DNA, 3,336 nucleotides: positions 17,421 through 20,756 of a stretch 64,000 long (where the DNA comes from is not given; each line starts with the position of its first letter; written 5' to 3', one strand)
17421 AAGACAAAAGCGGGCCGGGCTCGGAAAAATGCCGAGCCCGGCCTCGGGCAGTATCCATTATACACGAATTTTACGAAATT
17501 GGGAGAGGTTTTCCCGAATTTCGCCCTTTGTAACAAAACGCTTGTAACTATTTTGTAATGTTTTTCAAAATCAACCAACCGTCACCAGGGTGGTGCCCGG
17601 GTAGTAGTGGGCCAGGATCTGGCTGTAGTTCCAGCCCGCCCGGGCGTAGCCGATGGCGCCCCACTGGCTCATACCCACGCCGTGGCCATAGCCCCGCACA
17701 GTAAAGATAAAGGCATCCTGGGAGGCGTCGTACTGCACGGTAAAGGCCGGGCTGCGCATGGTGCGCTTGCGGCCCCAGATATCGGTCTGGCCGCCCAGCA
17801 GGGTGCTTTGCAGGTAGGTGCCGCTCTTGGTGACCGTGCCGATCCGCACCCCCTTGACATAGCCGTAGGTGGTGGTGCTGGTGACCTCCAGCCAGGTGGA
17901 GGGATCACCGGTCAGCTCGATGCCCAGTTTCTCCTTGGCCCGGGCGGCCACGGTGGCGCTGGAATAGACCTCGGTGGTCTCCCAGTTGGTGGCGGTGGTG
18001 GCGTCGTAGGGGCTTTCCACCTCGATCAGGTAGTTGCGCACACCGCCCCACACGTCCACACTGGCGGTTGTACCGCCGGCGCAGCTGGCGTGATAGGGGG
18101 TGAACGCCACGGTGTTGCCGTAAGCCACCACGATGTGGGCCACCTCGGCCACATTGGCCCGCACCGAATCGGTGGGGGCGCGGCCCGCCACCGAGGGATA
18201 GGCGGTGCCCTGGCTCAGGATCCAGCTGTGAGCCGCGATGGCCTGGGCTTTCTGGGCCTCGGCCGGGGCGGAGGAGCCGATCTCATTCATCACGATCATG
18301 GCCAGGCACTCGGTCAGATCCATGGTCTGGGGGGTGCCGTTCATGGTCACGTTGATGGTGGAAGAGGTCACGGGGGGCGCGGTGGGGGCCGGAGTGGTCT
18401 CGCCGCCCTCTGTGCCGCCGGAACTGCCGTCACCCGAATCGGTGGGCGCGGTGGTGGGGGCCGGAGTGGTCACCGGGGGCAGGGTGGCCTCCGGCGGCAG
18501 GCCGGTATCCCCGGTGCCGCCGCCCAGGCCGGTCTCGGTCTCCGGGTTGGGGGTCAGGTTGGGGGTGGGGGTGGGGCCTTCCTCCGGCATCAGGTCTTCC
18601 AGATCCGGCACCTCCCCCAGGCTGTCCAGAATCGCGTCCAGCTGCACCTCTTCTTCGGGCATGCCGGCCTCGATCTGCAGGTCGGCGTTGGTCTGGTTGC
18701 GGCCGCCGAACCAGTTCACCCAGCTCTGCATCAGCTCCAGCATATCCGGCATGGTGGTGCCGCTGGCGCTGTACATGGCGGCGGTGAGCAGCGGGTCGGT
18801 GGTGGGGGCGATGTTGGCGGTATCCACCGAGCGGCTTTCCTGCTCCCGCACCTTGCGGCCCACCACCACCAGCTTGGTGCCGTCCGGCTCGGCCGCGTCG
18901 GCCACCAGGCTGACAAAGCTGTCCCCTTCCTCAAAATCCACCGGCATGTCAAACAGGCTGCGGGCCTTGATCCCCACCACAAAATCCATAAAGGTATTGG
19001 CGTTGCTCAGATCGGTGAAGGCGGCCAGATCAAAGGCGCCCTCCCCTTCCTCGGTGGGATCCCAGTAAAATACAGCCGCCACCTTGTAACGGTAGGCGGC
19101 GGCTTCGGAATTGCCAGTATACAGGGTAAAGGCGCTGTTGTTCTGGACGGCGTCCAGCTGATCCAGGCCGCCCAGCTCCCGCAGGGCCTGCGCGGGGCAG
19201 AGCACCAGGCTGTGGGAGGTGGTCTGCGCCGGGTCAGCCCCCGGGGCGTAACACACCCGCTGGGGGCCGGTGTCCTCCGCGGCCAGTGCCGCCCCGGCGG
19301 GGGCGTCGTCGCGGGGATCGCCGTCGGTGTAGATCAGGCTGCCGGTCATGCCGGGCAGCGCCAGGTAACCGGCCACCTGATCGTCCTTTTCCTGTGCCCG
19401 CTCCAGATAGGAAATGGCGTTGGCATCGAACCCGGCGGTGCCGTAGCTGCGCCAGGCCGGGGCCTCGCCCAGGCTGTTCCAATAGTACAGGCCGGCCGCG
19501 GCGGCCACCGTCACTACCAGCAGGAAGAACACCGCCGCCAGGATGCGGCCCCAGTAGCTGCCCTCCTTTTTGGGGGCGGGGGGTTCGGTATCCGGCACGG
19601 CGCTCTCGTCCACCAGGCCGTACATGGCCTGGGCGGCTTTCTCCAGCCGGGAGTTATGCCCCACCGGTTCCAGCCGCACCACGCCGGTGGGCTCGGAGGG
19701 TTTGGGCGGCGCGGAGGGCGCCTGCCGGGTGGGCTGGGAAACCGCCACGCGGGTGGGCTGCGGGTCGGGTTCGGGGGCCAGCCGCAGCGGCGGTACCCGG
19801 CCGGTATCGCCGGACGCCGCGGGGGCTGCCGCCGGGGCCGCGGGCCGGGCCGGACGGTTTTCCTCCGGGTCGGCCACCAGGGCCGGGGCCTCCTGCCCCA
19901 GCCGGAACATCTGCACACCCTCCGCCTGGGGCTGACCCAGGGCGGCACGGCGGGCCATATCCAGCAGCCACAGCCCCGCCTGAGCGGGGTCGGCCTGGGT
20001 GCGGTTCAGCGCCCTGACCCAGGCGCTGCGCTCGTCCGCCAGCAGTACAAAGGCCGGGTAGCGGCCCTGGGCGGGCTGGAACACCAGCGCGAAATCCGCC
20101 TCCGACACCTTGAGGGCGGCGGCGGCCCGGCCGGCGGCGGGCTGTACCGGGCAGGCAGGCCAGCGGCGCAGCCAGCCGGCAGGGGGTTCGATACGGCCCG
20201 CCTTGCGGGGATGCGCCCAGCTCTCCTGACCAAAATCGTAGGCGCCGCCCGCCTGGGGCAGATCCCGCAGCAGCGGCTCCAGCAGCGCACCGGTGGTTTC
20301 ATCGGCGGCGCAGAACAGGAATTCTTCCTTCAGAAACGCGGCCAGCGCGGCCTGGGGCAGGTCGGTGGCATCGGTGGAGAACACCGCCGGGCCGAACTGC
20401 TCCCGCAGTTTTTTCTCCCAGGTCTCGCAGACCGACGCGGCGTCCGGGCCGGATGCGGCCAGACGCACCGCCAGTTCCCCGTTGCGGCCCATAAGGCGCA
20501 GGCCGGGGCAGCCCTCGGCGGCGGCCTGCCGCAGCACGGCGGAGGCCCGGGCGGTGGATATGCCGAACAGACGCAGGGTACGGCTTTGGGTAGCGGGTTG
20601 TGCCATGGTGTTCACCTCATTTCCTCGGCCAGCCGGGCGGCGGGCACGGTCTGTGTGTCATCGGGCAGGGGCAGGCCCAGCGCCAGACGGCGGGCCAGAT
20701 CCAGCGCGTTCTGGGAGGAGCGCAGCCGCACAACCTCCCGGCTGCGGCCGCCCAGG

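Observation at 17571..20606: Unusual transmembrane fusion: degenerate CinA half, Cys-less sortase-B-like region and SpoIID domain, immediately downstream of cinA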

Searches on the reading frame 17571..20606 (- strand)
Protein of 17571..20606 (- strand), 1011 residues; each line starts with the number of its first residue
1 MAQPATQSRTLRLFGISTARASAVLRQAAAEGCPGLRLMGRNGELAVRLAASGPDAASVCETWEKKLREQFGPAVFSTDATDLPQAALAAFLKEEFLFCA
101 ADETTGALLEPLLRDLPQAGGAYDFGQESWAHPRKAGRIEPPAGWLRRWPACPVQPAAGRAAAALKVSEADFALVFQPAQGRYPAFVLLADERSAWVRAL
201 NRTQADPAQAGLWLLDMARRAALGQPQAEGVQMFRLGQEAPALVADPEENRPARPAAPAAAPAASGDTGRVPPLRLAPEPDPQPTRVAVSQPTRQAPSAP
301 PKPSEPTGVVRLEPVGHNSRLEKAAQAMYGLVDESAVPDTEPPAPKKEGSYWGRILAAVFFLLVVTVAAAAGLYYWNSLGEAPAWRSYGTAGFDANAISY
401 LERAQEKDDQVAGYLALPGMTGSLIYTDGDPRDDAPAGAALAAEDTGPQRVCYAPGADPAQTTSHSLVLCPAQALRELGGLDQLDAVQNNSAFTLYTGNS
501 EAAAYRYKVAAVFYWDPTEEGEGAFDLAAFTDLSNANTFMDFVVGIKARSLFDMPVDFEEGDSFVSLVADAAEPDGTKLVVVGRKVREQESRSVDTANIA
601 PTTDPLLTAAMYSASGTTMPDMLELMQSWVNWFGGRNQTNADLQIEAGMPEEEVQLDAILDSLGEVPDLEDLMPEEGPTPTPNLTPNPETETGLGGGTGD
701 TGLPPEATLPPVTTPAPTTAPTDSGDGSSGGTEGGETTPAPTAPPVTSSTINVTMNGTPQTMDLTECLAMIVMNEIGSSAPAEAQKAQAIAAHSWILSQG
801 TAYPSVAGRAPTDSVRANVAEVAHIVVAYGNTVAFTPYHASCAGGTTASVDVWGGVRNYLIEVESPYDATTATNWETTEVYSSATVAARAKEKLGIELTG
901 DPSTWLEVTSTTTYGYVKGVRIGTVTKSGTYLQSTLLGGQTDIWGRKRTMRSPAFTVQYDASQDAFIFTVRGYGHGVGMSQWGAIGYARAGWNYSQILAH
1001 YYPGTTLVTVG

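Call 3: search_protein_families(library=pfam, proteins=[window:17571-20606:-], max_evalue=1)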
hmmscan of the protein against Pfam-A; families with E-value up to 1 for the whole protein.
window:17571-20606:- (1011 aa): 2 families
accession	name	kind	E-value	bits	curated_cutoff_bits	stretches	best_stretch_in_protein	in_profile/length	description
PF08486.15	SpoIID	-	1.3e-06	29.4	23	1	760-807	9-49/97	Stage II sporulation protein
PF18146.6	CinA_KH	-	0.0082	16.6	27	1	8-76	1-72/73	Damage-inducible protein CinA KH domain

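Call 4: search_protein_families(library=ncbifam, proteins=[window:17571-20606:-], max_evalue=1)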
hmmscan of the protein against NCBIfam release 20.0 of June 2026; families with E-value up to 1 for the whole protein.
window:17571-20606:- (1011 aa): 4 families
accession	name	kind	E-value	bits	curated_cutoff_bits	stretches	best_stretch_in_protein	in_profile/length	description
TIGR02669.1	SpoIID_LytB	domain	8.8e-38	130.8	83.3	1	761-1007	5-268/270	SpoIID/LytB domain-containing protein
TIGR02870.1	spore_II_D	equivalog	7.8e-31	107.4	234.75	2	815-1008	157-336/338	stage II sporulation protein D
NF001813.0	PRK00549.1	equivalog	6.5e-09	35.3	379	1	5-175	177-351/414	competence/damage-inducible protein A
TIGR00200.1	cinA_nterm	subfamily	0.00015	20.6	243.15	1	7-120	181-298/414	CinA family nicotinamide mononucleotide deamidase-related protein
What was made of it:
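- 17574..18362 (-): Residues 749-1011: SpoIID/LytB lytic transglycosylase domain. TIGR02669 130.8 bits against a cut-off of 83.3 (call 4).
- On SpoIID/LytB domain (TIGR02669): 130.8 bits against 83.3, profile positions 5-268 of 270 (call 4).
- On Sporulation protein SpoIID proper (TIGR02870 equivalog): 107.4 bits against 234.75 (call 4).
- Closest known: CinA. Different: It scores far below the curated cut-off (35.3 against 379 bits, call 4).
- Checked: NCBIfam NF001813, E=6.5e-9, residues 5-175 against profile positions 177-351 (call 4). TIGR02669 scores 130.8 bits against a cut-off of 83.3 (call 4).
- The TIGR02870 spore_II_D equivalog scores 107.4 bits against a cut-off of 234.75 (call 4).
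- Tried and rejected: Canonical sporulation SpoIID: fails the equivalog cut-off (call 4).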

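Call 6: find_homologous_proteins(query=window:17571-20606:-)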
Query window:17571-20606:- (1011 aa): 9 proteins with E <= 0.001 among 8000 candidates.
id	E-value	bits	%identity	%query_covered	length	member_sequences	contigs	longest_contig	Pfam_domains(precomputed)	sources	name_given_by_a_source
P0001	0.0e+0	2179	95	100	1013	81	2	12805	PF08486.16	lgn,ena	-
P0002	0.0e+0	1852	81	100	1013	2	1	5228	PF08486.16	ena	-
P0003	0.0e+0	1164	57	100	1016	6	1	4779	PF08486.16,PF18146.7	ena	-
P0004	0.0e+0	1020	79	59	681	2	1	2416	PF02163.29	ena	-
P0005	1.3e-216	740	41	99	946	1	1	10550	-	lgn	-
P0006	5.5e-178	612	41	62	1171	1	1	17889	-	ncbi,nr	ncbi:MAG: SpoIID/LytB domain-containing protein [Gemmiger sp.]|nr:SpoIID/LytB domain-containing prot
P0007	2.1e-166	574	37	73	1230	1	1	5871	-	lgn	-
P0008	3.8e-165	570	38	30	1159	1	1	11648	PF02464.24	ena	-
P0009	8.6e-156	539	38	63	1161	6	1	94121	-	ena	-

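Call 18: find_related_loci(query=A1, collection=genome_contigs, flank=6000)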
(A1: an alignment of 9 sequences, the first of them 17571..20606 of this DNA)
Query A1 (1011 aa) in genome_contigs; peptide patterns used: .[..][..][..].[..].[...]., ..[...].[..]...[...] (x = any residue, [..] = any of these).
146 stretches matched a pattern; 74 encode a relative of the query (tblastn E <= 1e-3); 73 distinct loci.
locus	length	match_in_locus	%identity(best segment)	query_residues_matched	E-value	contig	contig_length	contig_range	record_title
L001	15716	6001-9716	80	1-1011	0e+0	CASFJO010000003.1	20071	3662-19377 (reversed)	uncultured Gemmiger sp. isolate SI.B54.metabat-bins.156 genome assembly, contig: SI.B54.metabat-bins.156.fa_k141_17726,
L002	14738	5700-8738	81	1-1011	0e+0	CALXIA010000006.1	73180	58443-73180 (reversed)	MAG: uncultured Gemmiger sp. isolate BRZ_AM__bin27 genome assembly, contig: BRZ_AM__NODE_455_length_73180_cov_6.295036,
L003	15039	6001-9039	95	1-1011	0e+0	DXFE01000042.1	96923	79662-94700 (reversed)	MAG TPA_asm: Candidatus Gemmiger avium isolate ChiGjej4B4-15321 ChiGjej4B4M5__C142863_L96923_SAMN08009847, whole genome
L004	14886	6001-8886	42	1-1011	0e+0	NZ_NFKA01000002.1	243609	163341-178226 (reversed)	Gemmiger sp. An194 An194_contig_2, whole genome shotgun sequence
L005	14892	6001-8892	44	1-1011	0e+0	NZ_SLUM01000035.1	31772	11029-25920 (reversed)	Allofournierella massiliensis strain DSM 100451 Ga0244722_135, whole genome shotgun sequence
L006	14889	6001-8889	42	1-1011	0e+0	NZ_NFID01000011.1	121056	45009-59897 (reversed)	Gemmiger sp. An50 An50_contig_11, whole genome shotgun sequence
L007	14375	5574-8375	43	6-1007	0e+0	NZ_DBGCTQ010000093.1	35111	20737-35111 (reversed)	MAG: Allofournierella sp. isolate MAG11758 contig93, whole genome shotgun sequence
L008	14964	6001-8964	42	1-1009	0e+0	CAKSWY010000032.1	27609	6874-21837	MAG: uncultured Oscillospiraceae bacterium isolate REFINED_METABAT215_TOP10_CONTIGS_1500_ASSEMBLY_K77_MERGED__Nepal_MoBi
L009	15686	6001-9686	39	5-1011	0e+0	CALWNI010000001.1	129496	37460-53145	MAG: uncultured Fournierella sp. isolate BRZ_LM__bin3 genome assembly, contig: BRZ_LM__NODE_238_length_129496_cov_10.698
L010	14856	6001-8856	42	11-1011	0e+0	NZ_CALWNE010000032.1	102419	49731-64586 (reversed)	MAG: uncultured Allofournierella sp. isolate E0_DM__bin178 E0_DM__k127_2605478, whole genome shotgun sequence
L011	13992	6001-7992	45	323-1009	2e-153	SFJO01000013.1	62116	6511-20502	MAG: Oscillospiraceae bacterium isolate W1P33.020 Contig109, whole genome shotgun sequence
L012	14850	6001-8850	40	11-1011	0e+0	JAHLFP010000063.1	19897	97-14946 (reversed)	MAG: Candidatus Allofournierella pullistercoris isolate B5_2728 B5M64__C158864_L19897, whole genome shotgun sequence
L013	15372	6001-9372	41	6-1009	2e-128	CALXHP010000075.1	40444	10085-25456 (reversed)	MAG: uncultured Gemmiger sp. isolate BRZ_F__bin64 genome assembly, contig: BRZ_F__NODE_1200_length_40444_cov_32.403324,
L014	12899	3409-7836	40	6-1009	6e-128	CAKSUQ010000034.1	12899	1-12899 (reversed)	MAG: uncultured Gemmiger sp. isolate REFINED_METABAT215_TOP10_CONTIGS_1500_ASSEMBLY_K77_MERGED__Hadza_PheChl_Fiber-Hadza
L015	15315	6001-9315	40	6-1009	4e-126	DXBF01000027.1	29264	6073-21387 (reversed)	MAG TPA_asm: Candidatus Gemmiger avistercoris isolate CHK188-11489 CHK188__C85994_L29264_SAMEA5754832, whole genome shot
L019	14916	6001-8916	43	1-1011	0e+0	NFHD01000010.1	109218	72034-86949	Gemmiger sp. An87 An87_contig_10, whole genome shotgun sequence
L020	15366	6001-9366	38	5-1011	3e-123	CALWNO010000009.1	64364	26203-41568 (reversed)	MAG: uncultured Gemmiger sp. isolate BRZ_EE__bin65 genome assembly, contig: BRZ_EE__NODE_829_length_64364_cov_9.968221,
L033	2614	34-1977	39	374-1011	3e-122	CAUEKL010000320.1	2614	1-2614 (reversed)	MAG TPA_asm: uncultured Gemmiger sp. isolate SRR20881980_bin.8_MetaWRAP_v1.3_MAG genome assembly, contig: ERZ18774946.12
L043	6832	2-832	56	738-1011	1e-82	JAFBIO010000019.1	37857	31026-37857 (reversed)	Allofournierella massiliensis strain An912 An912_NODE_19_length_37857_cov_23.576880_pilon, whole genome shotgun sequence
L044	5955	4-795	56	745-1011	7e-82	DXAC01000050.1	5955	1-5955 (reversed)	MAG TPA_asm: Candidatus Allofournierella merdigallinarum isolate 6296 ChiHcolR29__C122234_L5955_SAMN08010166, whole geno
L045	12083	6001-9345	54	5-1011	2e-81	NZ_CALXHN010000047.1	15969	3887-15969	MAG: uncultured Gemmiger sp. isolate BRZ_EN__bin73 BRZ_EN__NODE_3364_length_15969_cov_11.031903, whole genome shotgun se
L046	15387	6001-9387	54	5-1011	2e-81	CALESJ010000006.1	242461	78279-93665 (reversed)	MAG TPA_asm: uncultured Faecalibacterium sp. isolate ERR318707_bin.9_CONCOCT_v1.1_MAG genome assembly, contig: ERZ176457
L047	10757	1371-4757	53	5-1011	2e-80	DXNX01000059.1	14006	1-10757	MAG TPA_asm: Oscillospiraceae bacterium isolate HRGM_Genome_1307 HRGM_Genome_1307_59, whole genome shotgun sequence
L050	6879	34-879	53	717-1011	1e-78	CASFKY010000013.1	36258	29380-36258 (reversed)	uncultured Oscillospiraceae bacterium isolate CO.O61.metabat-bins.299 genome assembly, contig: CO.O61.metabat-bins.299.f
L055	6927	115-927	52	749-1011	1e-77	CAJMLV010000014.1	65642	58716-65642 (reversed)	TPA_asm: uncultured bacterium isolate ERR1600613-bin.6 genome assembly, contig: NODE_543_length_65642_cov_9.834739, whol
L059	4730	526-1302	55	750-1011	6e-77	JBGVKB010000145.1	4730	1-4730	MAG: Oscillospiraceae bacterium isolate fecal_MAG_459 fecal_MAG_459_contig_0145, whole genome shotgun sequence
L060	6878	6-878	52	710-1011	8e-77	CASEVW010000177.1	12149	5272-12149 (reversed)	uncultured Oscillospiraceae bacterium isolate SI.A56.metabat-bins.126 genome assembly, contig: SI.A56.metabat-bins.126.f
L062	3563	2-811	53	750-1011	2e-75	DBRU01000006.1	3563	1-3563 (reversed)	MAG TPA_asm: Faecalibacterium sp. UBA1360 UBA1360_contig_4594, whole genome shotgun sequence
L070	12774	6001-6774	45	750-1007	2e-49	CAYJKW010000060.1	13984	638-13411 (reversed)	MAG TPA_asm: uncultured Oscillospiraceae bacterium isolate ERP123703_co3_282 genome assembly, contig: NODE_5325_length_1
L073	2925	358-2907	45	8-916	1e-28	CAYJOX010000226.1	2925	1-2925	MAG TPA_asm: uncultured Oscillospiraceae bacterium isolate ERP123703_co3_335 genome assembly, contig: NODE_34034_length_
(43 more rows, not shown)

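Call 23: search_protein_families(library=pfam, proteins=[L070:3433-6780:+], max_evalue=1)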
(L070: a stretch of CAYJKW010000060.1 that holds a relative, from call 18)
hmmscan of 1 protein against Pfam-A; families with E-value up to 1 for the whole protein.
L070:3433-6780:+ (1115 aa): 10 families
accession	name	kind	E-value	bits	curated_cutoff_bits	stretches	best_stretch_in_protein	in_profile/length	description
PF02464.23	CinA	-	6e-51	172.6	23.5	1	257-410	3-154/155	Competence-damaged protein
PF00994.29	MoCF_biosynth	-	2.5e-34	118.5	26.6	1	4-171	1-143/144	Probable molybdopterin binding domain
PF18146.6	CinA_KH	-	6.3e-21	74.7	27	1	180-252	1-73/73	Damage-inducible protein CinA KH domain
PF08486.15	SpoIID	-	1.1e-08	36.1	23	1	873-908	15-50/97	Stage II sporulation protein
PF06365.17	CD34_antigen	-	0.11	12.9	26.3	1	401-467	70-129/204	CD34/Podocalyxin family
PF06787.16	HcgF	-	0.2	11.8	25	1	330-359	87-116/163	FeGP cofactor biosynthesis protein HcgF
PF23906.1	DUF7248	-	0.21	12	27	1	439-470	9-40/58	Family of unknown function (DUF7248)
PF03105.24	SPX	-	0.43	11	27.8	1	787-841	61-94/340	SPX domain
PF08043.17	Xin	-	0.6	10.3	20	0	158-165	6-13/16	Xin repeat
PF08139.17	LPAM_1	-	0.7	10.9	20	0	443-457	2-16/18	Prokaryotic membrane lipoprotein lipid attachment site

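Call 61: search_protein_families(library=ncbifam, proteins=[L070:3433-6780:+], max_evalue=0.001)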
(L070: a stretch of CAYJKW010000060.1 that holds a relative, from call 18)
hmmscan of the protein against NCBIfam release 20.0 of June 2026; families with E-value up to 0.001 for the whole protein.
L070:3433-6780:+ (1115 aa): 19 families
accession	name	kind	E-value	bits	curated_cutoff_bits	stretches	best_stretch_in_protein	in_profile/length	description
NF001813.0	PRK00549.1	equivalog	6.9e-147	489.7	379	1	1-411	1-411/414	competence/damage-inducible protein A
TIGR00200.1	cinA_nterm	subfamily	3.8e-111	371.7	243.15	1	1-411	2-411/414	CinA family nicotinamide mononucleotide deamidase-related protein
NF002291.0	PRK01215.1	equivalog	6.3e-48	163.1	293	1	2-245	5-252/264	nicotinamide mononucleotide deamidase-related protein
TIGR02669.1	SpoIID_LytB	domain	8.4e-42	144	83.3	1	878-1114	15-268/270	SpoIID/LytB domain-containing protein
TIGR00199.1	PncC_domain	subfamily_domain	1.1e-41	142.4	68.9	1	265-410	4-148/149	nicotinamide-nucleotide amidohydrolase family protein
TIGR02870.1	spore_II_D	equivalog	8.1e-38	130.4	234.75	1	925-1114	156-335/338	stage II sporulation protein D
NF002978.0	PRK03673.1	equivalog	4.6e-36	124.6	496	1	1-324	2-319/398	nicotinamide mononucleotide deamidase-related protein YfaY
NF002975.0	PRK03661.1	equivalog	3.5e-35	121.1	212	1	260-406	11-156/164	nicotinamide-nucleotide amidase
NF002977.0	PRK03670.1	equivalog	1.1e-29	103.7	305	1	1-198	1-201/252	competence damage-inducible protein A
TIGR00177.1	molyb_syn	domain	2e-26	92.7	85.35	1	1-168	2-148/148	molybdenum cofactor synthesis domain-containing protein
NF002972.0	PRK03657.1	equivalog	4.5e-23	81.9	201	1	260-383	22-145/175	2-oxo-tetronate isomerase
TIGR03064.1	sortase_srtB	equivalog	2.6e-20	72.7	153.75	1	486-688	33-235/235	class B sortase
NF040525.1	SrtB_LPKTxSAVK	exception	2.1e-08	33.5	200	1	496-584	40-125/261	class B sortase, LPKTxAVK-specific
NF011068.0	PRK14498.1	equivalog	4.4e-08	31.7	534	1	4-82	197-275/647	molybdopterin biosynthesis protein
NF045515.2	Glp_gephyrin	equivalog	3.6e-07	29.3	475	1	3-82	184-263/403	molybdotransferase-like divisome protein Glp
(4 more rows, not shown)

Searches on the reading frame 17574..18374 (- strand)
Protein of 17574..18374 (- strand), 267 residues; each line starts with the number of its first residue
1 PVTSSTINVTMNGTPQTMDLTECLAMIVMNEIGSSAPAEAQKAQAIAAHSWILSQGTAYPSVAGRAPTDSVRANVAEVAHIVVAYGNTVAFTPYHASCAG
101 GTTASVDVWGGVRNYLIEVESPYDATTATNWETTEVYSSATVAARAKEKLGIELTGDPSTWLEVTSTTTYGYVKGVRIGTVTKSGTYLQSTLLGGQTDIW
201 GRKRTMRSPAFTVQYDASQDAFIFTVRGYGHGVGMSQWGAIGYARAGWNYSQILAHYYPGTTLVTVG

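Call 47: search_solved_structures(query=window:17574-18374:-, max_evalue=0.001, show_alignments=2)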
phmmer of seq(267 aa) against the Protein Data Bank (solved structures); distinct sequences matched with E-value up to 0.001: 3.
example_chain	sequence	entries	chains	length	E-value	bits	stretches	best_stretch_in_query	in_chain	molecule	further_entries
5i1t_A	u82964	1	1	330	1.3e-19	73.7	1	82-263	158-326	Stage II sporulation protein D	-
4rwr_A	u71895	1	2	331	1.7e-19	73.3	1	75-265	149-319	Stage II sporulation protein D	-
5txu_A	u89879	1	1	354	2.4e-19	72.8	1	82-263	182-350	Stage II sporulation protein D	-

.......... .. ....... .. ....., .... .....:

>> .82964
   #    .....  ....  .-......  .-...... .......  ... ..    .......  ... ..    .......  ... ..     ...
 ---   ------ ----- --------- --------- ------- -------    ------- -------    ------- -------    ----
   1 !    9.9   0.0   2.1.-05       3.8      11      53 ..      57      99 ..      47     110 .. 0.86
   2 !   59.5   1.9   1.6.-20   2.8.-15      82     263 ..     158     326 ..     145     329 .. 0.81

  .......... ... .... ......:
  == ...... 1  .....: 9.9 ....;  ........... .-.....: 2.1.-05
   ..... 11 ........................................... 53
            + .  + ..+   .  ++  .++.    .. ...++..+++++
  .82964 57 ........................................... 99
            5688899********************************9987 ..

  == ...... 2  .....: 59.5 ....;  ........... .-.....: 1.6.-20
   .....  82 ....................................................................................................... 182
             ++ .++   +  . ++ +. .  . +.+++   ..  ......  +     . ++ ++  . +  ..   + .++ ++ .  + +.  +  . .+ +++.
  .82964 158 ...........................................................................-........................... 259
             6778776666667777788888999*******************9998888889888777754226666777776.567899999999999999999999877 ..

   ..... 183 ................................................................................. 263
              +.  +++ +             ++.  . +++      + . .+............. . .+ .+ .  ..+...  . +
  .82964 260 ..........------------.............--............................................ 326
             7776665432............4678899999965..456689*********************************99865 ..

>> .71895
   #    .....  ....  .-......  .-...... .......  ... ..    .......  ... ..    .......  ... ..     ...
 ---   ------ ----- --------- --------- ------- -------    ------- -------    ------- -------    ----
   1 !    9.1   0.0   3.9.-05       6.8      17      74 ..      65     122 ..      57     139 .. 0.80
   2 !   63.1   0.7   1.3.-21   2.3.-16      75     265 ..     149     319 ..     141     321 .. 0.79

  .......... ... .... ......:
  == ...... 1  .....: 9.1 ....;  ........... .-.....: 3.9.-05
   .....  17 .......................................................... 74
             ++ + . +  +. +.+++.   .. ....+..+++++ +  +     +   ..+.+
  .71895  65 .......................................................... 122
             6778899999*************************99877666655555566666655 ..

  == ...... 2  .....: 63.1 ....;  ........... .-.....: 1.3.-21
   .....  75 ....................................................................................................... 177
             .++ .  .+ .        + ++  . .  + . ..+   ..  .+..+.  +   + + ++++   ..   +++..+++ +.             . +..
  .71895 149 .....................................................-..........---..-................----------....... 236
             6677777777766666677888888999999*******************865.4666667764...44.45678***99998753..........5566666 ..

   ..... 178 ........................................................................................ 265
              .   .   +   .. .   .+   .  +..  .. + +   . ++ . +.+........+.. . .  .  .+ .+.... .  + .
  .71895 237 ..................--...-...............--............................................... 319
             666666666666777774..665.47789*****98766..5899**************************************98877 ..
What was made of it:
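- Closest known: SpoIID lytic transglycosylase of sporulation. Same: The catalytic Glu and the C-terminal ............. motif are present (calls 4, 47).
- The SpoIID domain is intact (calls 4, 47).
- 17574..18362 (-): PDB SpoIID 5i1t, 4rwr and 5txu at about 1e-19 (call 47).
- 18282..18284 (-): Codon of E775, the equivalent of the catalytic Glu of SpoIID (E101 in C. difficile). Alignment to 5i1t (call 47).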
